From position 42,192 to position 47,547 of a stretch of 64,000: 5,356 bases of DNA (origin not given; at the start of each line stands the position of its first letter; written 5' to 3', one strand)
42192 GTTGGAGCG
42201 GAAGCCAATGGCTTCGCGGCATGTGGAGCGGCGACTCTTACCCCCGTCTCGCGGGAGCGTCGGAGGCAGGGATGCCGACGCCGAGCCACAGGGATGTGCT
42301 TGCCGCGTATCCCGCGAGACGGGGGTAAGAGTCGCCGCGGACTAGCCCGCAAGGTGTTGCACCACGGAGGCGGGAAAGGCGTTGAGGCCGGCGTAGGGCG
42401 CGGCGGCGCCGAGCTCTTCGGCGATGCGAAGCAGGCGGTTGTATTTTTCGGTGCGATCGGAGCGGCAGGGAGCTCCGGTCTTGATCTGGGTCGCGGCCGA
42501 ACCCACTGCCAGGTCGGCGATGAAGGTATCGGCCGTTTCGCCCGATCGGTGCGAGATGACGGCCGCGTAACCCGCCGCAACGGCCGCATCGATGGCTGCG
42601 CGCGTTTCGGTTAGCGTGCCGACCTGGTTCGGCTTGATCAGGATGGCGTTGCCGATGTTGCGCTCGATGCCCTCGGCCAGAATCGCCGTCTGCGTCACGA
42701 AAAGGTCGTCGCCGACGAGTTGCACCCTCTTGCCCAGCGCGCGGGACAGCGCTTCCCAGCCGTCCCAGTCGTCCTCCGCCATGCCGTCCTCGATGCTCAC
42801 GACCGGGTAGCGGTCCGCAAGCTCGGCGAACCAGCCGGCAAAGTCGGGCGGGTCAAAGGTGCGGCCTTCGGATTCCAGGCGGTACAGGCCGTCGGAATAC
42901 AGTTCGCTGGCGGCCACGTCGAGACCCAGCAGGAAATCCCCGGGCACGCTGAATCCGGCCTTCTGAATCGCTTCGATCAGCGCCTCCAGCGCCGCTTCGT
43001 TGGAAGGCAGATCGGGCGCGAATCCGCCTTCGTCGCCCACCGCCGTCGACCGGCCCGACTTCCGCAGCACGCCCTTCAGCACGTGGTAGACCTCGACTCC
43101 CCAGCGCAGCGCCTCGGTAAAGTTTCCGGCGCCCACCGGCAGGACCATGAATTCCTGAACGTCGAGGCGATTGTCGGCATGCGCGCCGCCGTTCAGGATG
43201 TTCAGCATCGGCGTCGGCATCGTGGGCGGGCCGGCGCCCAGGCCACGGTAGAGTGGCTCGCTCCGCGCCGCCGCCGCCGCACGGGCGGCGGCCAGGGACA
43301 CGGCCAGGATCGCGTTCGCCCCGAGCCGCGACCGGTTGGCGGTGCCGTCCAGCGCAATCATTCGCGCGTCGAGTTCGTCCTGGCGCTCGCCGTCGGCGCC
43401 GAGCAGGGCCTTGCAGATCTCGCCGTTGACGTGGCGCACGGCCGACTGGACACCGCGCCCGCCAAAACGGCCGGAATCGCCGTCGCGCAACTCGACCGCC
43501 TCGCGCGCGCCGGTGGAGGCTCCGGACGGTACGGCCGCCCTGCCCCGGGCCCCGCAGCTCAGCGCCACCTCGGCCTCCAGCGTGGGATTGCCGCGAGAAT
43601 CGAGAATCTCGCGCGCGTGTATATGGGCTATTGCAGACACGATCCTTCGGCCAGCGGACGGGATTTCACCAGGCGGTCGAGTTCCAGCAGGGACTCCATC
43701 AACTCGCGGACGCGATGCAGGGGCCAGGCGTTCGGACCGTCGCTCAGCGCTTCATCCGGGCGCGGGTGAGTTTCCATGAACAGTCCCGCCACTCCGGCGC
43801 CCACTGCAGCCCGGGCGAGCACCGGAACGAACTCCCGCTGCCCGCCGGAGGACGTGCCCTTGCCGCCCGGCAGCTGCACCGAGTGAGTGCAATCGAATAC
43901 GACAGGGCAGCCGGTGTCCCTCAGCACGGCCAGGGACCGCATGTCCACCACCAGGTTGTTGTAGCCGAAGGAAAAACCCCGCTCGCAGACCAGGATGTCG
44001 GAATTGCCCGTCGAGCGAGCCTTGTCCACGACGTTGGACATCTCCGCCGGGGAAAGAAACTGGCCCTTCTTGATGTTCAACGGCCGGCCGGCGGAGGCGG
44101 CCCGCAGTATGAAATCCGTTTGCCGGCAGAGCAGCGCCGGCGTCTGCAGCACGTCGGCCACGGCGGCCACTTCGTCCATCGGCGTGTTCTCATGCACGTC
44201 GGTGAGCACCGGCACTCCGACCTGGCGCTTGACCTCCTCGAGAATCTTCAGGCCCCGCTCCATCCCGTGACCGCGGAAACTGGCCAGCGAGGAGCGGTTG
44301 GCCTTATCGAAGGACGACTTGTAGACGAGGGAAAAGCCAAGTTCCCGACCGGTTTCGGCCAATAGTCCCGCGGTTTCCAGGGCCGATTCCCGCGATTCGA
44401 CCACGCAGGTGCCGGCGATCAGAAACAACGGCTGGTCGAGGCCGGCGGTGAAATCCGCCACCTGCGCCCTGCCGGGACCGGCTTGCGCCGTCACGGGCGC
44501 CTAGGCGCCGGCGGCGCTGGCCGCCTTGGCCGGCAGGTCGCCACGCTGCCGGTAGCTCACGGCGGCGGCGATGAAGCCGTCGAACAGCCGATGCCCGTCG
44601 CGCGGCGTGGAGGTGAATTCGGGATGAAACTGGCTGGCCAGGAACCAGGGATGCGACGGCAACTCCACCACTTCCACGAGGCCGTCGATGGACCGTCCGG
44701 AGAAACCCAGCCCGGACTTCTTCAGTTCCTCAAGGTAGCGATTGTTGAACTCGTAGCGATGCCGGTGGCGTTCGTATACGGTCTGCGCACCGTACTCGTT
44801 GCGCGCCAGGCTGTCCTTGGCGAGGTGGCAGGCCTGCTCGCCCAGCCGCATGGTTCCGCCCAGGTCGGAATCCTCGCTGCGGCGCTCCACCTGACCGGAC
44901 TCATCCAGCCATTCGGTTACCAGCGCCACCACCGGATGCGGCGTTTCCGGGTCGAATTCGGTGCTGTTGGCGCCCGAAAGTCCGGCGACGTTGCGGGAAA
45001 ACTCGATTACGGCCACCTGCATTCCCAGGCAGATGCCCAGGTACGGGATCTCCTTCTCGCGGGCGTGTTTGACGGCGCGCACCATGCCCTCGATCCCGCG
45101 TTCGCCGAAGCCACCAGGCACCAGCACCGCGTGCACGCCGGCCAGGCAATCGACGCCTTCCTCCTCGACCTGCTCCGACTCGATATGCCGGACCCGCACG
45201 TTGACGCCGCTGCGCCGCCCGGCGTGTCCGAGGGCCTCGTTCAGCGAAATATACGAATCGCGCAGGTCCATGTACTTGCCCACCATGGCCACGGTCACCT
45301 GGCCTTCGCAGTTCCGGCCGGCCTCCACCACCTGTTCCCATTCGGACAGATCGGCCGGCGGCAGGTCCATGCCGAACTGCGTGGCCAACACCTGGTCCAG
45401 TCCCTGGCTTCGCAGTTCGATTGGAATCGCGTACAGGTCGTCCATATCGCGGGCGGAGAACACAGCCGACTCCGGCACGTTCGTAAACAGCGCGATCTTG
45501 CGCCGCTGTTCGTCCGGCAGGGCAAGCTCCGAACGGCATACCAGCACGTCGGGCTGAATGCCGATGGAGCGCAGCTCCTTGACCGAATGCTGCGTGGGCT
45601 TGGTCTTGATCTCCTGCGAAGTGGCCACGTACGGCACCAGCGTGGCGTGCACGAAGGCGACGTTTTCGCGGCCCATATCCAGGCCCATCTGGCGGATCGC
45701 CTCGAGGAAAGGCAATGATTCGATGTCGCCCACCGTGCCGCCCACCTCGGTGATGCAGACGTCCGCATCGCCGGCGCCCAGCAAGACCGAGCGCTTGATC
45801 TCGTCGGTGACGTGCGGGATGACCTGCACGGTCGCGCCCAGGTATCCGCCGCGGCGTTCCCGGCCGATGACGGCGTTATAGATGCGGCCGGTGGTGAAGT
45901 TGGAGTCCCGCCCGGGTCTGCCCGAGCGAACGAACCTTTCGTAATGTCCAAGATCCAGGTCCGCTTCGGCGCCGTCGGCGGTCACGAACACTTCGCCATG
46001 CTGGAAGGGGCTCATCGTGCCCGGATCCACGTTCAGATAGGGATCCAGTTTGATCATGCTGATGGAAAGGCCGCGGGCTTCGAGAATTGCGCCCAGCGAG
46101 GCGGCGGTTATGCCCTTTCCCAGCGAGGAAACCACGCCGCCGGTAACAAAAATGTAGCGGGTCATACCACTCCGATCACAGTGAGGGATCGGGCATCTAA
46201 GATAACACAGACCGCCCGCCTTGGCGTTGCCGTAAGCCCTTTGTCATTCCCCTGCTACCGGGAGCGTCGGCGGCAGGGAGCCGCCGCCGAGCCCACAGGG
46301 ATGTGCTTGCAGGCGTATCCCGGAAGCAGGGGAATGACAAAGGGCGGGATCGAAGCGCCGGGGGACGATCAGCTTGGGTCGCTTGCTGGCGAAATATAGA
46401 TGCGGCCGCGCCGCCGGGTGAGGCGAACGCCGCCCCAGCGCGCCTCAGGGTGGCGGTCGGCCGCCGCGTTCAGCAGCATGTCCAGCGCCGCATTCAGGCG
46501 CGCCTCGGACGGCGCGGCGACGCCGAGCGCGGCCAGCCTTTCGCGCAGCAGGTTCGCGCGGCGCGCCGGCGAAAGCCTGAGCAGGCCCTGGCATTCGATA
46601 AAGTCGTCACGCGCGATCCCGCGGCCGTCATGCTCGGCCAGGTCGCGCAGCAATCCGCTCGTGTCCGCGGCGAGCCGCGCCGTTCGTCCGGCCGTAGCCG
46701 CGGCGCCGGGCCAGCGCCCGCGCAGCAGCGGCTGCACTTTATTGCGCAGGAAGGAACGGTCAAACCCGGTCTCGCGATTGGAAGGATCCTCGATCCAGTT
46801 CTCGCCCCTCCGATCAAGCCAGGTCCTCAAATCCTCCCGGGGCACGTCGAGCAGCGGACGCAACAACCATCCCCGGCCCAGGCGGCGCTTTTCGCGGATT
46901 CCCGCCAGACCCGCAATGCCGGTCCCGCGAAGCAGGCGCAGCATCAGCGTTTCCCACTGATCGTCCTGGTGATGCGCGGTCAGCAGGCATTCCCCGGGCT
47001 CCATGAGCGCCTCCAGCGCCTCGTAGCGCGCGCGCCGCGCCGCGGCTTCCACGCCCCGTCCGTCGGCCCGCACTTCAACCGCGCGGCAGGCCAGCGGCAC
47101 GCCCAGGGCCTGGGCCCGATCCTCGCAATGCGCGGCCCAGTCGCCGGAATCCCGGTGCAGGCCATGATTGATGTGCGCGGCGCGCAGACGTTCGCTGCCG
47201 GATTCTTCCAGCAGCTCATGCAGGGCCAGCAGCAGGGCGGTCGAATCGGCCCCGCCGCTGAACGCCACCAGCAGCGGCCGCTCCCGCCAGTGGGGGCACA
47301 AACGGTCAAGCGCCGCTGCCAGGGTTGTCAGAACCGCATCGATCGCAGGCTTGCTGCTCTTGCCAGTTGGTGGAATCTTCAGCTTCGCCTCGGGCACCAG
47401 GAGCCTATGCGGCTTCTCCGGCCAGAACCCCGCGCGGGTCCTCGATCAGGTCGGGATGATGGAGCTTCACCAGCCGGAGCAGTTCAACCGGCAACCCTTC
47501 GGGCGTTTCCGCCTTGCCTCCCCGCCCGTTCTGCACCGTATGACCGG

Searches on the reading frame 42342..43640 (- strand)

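Call 26: search_protein_families(library=pfam, proteins=[window:42342-43640:-])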
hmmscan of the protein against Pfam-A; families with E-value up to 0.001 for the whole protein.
window:42342-43640:- (432 aa): 3 families
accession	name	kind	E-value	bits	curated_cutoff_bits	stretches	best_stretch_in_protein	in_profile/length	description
PF00113.28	Enolase_C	-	8.5e-116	386.8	21.5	1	140-421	3-292/296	Enolase, C-terminal TIM barrel domain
PF03952.21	Enolase_N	-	1.5e-52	177.7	35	1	4-132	1-129/131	Enolase, N-terminal domain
PF13378.12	MR_MLE_C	-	6.7e-05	23.1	29.4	1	262-386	55-174/219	Enolase C-terminal domain-like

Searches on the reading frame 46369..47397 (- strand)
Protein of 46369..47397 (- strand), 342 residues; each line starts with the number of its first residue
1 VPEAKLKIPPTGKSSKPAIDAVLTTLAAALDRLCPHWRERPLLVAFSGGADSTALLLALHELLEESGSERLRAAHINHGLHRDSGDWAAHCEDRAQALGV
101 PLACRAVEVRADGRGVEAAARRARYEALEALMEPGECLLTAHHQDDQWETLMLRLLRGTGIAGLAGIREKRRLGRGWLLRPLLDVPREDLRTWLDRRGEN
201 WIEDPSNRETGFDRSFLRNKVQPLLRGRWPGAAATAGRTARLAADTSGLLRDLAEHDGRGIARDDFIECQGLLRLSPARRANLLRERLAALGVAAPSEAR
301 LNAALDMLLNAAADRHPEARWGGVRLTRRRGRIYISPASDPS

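Call 26: search_protein_families(library=pfam, proteins=[window:46369-47397:-])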
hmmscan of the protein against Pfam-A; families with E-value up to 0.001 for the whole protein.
window:46369-47397:- (342 aa): 2 families
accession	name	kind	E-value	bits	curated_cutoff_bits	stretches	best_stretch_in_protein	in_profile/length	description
PF01171.26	ATP_bind_3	-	2.8e-52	177.5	27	1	42-219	2-181/182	PP-loop family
PF09179.16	TilS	-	1.2e-14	54.7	21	1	269-334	3-67/67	TilS substrate binding domain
